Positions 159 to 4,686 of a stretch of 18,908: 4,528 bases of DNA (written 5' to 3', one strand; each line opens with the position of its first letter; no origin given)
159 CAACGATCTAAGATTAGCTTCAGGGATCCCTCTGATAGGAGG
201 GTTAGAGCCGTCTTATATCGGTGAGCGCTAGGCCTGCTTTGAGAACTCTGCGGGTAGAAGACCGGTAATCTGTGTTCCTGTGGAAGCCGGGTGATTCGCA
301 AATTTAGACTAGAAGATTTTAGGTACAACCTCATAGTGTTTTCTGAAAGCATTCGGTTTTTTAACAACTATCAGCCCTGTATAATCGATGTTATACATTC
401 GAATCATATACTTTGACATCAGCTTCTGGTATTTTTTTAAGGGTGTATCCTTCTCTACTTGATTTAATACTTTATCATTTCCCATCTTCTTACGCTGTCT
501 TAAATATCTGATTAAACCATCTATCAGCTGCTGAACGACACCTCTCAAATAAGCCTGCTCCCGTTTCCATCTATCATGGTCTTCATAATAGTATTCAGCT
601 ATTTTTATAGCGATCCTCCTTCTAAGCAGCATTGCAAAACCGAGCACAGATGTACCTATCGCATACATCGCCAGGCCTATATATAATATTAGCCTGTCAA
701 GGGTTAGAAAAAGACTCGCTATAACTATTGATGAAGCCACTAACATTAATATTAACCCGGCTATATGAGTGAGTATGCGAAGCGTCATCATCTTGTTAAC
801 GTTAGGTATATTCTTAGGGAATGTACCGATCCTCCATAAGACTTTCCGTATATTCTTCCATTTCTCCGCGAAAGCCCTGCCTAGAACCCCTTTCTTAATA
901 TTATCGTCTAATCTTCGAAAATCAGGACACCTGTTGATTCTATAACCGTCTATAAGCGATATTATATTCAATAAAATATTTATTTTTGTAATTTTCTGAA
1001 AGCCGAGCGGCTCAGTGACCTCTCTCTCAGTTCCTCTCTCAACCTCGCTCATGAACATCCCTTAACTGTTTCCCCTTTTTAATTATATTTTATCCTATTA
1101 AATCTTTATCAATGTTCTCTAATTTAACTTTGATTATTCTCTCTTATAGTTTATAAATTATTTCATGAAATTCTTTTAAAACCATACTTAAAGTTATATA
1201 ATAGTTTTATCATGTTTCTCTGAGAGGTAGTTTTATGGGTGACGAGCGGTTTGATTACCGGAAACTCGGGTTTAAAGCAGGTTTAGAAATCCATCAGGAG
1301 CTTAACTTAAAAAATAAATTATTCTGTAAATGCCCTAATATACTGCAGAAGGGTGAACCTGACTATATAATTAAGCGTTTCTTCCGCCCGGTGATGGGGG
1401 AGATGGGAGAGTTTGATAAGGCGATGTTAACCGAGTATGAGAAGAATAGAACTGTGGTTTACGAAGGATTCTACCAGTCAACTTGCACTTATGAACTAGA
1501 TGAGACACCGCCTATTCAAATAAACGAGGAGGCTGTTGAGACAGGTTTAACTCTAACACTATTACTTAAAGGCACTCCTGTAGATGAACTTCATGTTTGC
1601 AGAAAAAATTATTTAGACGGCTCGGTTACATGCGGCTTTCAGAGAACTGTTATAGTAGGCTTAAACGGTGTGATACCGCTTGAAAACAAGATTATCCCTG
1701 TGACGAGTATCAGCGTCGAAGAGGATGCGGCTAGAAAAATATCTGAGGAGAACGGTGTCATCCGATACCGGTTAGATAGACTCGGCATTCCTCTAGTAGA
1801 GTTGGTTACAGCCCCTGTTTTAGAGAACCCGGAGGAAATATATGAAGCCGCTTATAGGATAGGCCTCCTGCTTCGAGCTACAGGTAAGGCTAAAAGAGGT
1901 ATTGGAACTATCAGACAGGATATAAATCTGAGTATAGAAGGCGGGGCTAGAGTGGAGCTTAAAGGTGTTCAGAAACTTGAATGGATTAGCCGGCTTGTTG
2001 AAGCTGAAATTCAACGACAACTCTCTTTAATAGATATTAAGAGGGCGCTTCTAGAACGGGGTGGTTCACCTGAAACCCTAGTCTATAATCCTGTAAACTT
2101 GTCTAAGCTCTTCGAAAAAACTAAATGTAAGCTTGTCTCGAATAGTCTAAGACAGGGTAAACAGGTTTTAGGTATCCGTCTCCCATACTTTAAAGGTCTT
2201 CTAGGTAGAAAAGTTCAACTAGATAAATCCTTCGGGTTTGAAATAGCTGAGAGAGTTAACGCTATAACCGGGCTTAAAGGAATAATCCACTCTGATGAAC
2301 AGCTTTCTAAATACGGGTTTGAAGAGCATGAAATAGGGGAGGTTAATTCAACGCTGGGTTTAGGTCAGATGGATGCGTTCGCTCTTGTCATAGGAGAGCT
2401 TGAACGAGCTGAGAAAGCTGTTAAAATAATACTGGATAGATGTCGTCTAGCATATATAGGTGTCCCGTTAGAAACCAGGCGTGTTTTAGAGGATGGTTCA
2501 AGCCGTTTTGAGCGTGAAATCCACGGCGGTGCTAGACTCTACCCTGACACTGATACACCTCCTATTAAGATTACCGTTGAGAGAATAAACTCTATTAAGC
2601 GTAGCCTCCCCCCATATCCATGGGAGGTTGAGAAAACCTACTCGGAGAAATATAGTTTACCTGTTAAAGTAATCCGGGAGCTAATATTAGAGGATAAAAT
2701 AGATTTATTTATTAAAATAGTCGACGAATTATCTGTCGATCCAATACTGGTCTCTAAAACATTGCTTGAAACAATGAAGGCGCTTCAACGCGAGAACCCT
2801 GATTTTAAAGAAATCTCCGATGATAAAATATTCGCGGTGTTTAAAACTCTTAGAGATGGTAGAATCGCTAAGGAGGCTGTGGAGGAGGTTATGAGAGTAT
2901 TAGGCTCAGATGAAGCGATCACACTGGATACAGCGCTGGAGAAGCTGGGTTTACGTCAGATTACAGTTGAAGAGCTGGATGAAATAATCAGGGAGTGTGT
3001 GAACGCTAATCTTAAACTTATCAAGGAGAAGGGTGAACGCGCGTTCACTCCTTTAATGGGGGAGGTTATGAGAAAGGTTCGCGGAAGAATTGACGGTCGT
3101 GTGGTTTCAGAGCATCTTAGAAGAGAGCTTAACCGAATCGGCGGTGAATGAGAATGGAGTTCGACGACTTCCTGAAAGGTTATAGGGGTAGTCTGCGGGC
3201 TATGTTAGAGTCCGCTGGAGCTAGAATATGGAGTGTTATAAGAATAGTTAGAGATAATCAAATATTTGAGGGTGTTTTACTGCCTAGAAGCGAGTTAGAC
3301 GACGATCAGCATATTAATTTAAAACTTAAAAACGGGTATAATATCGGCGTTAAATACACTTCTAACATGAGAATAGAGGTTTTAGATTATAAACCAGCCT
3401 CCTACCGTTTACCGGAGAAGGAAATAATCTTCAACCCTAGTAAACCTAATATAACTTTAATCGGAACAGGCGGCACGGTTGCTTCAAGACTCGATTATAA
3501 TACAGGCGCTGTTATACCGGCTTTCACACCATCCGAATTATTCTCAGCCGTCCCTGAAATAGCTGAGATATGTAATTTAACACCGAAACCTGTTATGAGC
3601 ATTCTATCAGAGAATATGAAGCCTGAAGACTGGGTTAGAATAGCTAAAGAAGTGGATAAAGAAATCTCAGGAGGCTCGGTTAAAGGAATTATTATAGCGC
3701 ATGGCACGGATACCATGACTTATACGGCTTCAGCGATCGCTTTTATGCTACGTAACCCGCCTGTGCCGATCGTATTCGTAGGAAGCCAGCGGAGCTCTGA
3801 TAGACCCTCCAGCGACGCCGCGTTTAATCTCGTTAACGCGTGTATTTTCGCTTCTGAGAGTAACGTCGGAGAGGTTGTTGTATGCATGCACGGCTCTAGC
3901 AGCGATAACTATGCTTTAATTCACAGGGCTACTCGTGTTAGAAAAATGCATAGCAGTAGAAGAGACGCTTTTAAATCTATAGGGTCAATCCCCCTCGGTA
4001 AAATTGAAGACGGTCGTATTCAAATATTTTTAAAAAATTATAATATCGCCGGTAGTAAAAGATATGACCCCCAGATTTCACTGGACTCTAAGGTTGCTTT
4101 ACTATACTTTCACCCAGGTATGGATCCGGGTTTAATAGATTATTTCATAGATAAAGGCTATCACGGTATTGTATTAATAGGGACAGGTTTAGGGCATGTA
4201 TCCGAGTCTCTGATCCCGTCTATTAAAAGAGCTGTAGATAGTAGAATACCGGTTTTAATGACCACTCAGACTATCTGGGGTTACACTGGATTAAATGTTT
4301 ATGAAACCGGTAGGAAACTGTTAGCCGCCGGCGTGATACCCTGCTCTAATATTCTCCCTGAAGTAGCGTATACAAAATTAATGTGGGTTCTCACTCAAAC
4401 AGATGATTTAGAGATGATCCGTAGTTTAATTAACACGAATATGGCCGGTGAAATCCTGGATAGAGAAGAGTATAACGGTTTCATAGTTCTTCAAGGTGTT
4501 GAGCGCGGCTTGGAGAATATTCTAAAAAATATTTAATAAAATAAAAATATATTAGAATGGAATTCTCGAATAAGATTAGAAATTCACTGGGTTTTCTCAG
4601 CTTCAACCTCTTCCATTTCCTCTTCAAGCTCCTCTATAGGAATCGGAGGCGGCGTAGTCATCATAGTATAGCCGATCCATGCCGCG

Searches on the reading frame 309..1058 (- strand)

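Call 5: search_protein_families(library=pfam, proteins=[window:309-1058:-], max_evalue=1)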
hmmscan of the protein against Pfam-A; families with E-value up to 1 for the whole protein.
window:309-1058:- (249 aa): 1 family
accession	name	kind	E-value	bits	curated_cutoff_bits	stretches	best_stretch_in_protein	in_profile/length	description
PF11990.13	DUF3487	-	0.079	13.2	27.8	1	85-172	14-98/114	Protein of unknown function (DUF3487)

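Call 6: search_protein_families(library=ncbifam, proteins=[window:309-1058:-], max_evalue=0.1)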
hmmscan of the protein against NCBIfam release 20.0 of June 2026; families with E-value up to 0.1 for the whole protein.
window:309-1058:- (249 aa): 1 family
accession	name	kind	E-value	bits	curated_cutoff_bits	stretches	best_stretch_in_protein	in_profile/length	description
NF008821.0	PRK11869.1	equivalog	0.0089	14.9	438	1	154-215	215-275/286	2-oxoacid ferredoxin oxidoreductase subunit beta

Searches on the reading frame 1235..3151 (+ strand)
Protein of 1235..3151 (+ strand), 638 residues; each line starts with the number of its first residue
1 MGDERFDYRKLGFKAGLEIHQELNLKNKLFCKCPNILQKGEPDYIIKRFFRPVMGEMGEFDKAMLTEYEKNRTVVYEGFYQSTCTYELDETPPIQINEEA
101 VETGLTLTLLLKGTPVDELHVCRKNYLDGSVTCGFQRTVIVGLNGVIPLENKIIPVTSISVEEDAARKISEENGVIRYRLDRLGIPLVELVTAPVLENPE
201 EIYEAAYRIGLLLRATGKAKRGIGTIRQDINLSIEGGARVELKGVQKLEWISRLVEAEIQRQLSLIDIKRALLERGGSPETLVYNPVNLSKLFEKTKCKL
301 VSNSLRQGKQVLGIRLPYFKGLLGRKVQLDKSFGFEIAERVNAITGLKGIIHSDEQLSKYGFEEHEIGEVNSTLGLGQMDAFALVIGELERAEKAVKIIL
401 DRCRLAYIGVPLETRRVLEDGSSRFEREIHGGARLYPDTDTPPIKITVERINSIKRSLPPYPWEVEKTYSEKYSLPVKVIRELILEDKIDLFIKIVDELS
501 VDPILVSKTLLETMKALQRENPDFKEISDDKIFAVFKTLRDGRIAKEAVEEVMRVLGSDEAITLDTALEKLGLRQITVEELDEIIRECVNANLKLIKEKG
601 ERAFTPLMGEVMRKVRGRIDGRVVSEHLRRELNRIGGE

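Call 5: search_protein_families(library=pfam, proteins=[window:1235-3151:+], max_evalue=1)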
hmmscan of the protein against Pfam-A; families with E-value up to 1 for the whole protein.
window:1235-3151:+ (638 aa): 5 families
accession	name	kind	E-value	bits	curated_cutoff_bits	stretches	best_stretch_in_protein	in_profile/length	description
PF02934.20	GatB_N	-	2.4e-49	168.5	23.4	1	14-451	2-276/277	GatB/GatE catalytic domain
PF02637.23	GatB_Yqey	-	2e-22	80.1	27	1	490-632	1-148/148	GatB domain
PF02938.19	GAD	-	6.4e-05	23.6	23.4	1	302-395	2-94/95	GAD domain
PF09424.15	YqeY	-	0.00089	19.8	27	1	574-632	89-143/143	Yqey-like protein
PF19265.4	DUF5908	-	0.18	13.1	27.7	0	580-602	33-55/55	Family of unknown function (DUF5908)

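Call 6: search_protein_families(library=ncbifam, proteins=[window:1235-3151:+], max_evalue=0.1)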
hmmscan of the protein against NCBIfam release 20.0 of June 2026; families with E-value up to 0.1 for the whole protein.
window:1235-3151:+ (638 aa): 9 families
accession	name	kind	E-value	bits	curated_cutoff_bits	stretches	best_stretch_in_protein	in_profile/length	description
NF003107.0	PRK04028.1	equivalog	5.4e-208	692.4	456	1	4-634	2-626/630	Glu-tRNA(Gln) amidotransferase subunit GatE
TIGR00134.1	gatE_arch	equivalog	4.8e-179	596.5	319.55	1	6-633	2-619/622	Glu-tRNA(Gln) amidotransferase subunit GatE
NF004012.0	PRK05477.1-2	equivalog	5.9e-51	173.7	338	3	95-269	52-244/481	Asp-tRNA(Asn)/Glu-tRNA(Gln) amidotransferase subunit GatB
TIGR00133.1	gatB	equivalog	2e-44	151.9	314.8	3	91-267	49-243/481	Asp-tRNA(Asn)/Glu-tRNA(Gln) amidotransferase subunit GatB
NF004014.0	PRK05477.1-4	equivalog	1.1e-37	129.9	414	2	433-632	269-474/475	Asp-tRNA(Asn)/Glu-tRNA(Gln) amidotransferase subunit GatB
NF004011.1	PRK05477.1-1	equivalog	1.5e-29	103.1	680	2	95-265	50-235/475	Asp-tRNA(Asn)/Glu-tRNA(Gln) amidotransferase subunit GatB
NF004015.0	PRK05477.1-5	equivalog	1.5e-28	99.6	628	2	433-633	282-487/488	Asp-tRNA(Asn)/Glu-tRNA(Gln) amidotransferase subunit GatB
NF004013.0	PRK05477.1-3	equivalog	3.3e-24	85.2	653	3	428-628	290-495/501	Asp-tRNA(Asn)/Glu-tRNA(Gln) amidotransferase subunit GatB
NF011291.0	PRK14703.1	equivalog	0.00015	20.1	681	1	480-633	613-768/769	glutamine--tRNA ligase/YqeY domain fusion protein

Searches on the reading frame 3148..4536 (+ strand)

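Call 5: search_protein_families(library=pfam, proteins=[window:3148-4536:+], max_evalue=1)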
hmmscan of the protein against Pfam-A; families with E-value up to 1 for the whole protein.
window:3148-4536:+ (462 aa): 3 families
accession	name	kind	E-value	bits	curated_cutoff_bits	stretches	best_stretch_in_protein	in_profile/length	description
PF00710.25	Asparaginase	-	3.5e-64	216.3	22.5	1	101-295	1-189/193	Asparaginase, N-terminal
PF17763.6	Asparaginase_C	-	7.2e-33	113.4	34.6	1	315-427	1-113/114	Glutaminase/Asparaginase C-terminal domain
PF18195.6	GatD_N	-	4.6e-16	58.3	25.7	1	28-79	4-54/54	GatD N-terminal domain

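Call 6: search_protein_families(library=ncbifam, proteins=[window:3148-4536:+], max_evalue=0.1)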
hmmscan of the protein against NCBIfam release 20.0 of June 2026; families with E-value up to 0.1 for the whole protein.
window:3148-4536:+ (462 aa): 6 families
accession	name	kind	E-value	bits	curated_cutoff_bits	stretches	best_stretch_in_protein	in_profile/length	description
TIGR02153.1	gatD_arch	equivalog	3.4e-167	556.3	324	1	39-440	1-403/405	Glu-tRNA(Gln) amidotransferase subunit GatD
NF003217.0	PRK04183.1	equivalog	8.6e-164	545.1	310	1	27-442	5-417/420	Glu-tRNA(Gln) amidotransferase subunit GatD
TIGR00519.1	asnASE_I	subfamily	3.1e-124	414.3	260.5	1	100-436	2-335/337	type I asparaginase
TIGR00520.1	asnASE_II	subfamily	8.1e-48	163.1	314.3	1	97-429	22-350/352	type II asparaginase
NF006998.0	PRK09461.1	equivalog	4.3e-40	138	376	1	150-436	55-334/337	asparaginase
NF008304.0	PRK11096.1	equivalog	6.1e-38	130.2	506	1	98-429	22-346/348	L-asparaginase 2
